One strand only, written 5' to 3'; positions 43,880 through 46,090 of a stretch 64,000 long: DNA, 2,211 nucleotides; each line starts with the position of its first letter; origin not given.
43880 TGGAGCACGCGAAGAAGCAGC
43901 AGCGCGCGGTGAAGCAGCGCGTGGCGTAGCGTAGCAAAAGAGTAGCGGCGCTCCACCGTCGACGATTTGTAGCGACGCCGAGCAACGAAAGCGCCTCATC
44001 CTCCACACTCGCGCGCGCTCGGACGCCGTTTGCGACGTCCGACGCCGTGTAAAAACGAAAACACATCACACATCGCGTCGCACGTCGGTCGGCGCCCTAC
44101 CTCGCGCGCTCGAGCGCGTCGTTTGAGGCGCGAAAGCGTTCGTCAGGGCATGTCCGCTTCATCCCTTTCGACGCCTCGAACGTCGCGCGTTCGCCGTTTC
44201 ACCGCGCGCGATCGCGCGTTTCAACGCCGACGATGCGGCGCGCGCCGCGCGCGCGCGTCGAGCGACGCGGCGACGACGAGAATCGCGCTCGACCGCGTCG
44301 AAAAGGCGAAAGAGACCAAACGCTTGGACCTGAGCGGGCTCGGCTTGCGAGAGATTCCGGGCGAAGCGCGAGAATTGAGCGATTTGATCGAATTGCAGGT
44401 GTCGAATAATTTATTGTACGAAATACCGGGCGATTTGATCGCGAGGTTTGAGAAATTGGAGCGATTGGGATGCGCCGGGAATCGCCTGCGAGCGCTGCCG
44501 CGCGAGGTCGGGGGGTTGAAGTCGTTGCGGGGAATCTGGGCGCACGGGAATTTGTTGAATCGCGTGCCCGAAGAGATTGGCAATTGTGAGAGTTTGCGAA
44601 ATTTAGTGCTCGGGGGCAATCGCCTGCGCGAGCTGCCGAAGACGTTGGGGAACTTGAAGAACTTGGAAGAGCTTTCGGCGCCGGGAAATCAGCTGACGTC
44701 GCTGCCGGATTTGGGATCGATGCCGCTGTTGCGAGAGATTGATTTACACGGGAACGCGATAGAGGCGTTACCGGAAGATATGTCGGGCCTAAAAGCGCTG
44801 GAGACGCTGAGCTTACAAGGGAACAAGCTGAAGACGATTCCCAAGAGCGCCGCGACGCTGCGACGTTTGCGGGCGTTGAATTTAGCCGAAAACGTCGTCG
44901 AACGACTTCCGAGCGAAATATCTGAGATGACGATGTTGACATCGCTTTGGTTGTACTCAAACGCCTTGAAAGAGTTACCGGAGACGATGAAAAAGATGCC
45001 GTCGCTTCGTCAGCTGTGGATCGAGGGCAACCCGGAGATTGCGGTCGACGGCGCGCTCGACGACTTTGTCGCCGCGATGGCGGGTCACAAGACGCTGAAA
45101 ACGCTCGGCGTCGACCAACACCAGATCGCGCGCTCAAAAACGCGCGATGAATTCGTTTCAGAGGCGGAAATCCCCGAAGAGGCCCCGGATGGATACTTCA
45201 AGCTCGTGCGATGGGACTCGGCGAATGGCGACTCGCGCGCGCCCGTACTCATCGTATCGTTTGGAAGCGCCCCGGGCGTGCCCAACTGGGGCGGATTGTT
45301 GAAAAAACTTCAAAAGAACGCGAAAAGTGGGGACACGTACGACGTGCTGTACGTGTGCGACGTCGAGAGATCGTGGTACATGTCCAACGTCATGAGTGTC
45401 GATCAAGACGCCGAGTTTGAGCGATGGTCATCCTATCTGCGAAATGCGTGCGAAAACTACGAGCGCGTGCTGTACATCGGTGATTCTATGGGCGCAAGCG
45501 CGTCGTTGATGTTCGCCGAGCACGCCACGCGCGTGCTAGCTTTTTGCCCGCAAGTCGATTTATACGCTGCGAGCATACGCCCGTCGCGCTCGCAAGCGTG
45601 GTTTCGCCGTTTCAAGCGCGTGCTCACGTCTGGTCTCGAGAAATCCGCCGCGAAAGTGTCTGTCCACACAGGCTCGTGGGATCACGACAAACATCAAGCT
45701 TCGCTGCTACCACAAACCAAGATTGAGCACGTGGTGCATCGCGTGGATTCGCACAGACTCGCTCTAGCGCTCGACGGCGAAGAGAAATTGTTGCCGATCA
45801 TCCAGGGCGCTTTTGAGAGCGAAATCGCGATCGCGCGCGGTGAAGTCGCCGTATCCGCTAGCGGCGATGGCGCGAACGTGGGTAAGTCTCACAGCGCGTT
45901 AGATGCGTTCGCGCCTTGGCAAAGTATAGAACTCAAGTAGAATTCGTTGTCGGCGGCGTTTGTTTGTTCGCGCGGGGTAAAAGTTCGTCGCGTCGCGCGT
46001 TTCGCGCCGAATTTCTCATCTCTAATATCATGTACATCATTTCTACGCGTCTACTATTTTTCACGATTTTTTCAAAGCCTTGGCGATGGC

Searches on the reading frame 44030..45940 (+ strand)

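Call 16: search_protein_families(library=pfam, proteins=[window:44030-45940:+], max_evalue=0.00001)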
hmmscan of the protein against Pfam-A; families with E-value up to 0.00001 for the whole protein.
window:44030-45940:+ (636 aa): 8 families
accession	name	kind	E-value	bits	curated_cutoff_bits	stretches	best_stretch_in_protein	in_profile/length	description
PF12799.13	LRR_4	-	6.1e-28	96.6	27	1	210-248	1-43/44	Leucine Rich repeats (2 copies)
PF23598.1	LRR_14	-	9.4e-27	94.1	40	1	223-365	38-178/353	Leucine-rich repeat region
PF13855.12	LRR_8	-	4.4e-24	84.5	27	1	233-288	2-59/61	Leucine rich repeat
PF00560.39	LRR_1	-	5e-12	43.9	20.6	0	188-209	1-23/23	Leucine Rich Repeat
PF23211.1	LRR_LRWD1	-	9.2e-10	39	28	0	271-343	35-105/190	Leucine-rich repeat and WD repeat-containing protein 1, LRR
PF14580.12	LRR_9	-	2.4e-06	27.7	30.5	0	235-335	22-124/175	Leucine-rich repeat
PF25019.1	LRR_R13L1-DRL21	-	3e-06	27.6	27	0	178-240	60-125/127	R13L1/DRL21 LRRs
PF23952.1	LRR_EndoS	-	3.8e-06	27.5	27.9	0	206-265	55-116/116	Endo-beta-N-acetylglucosaminidase EndoS LRR domain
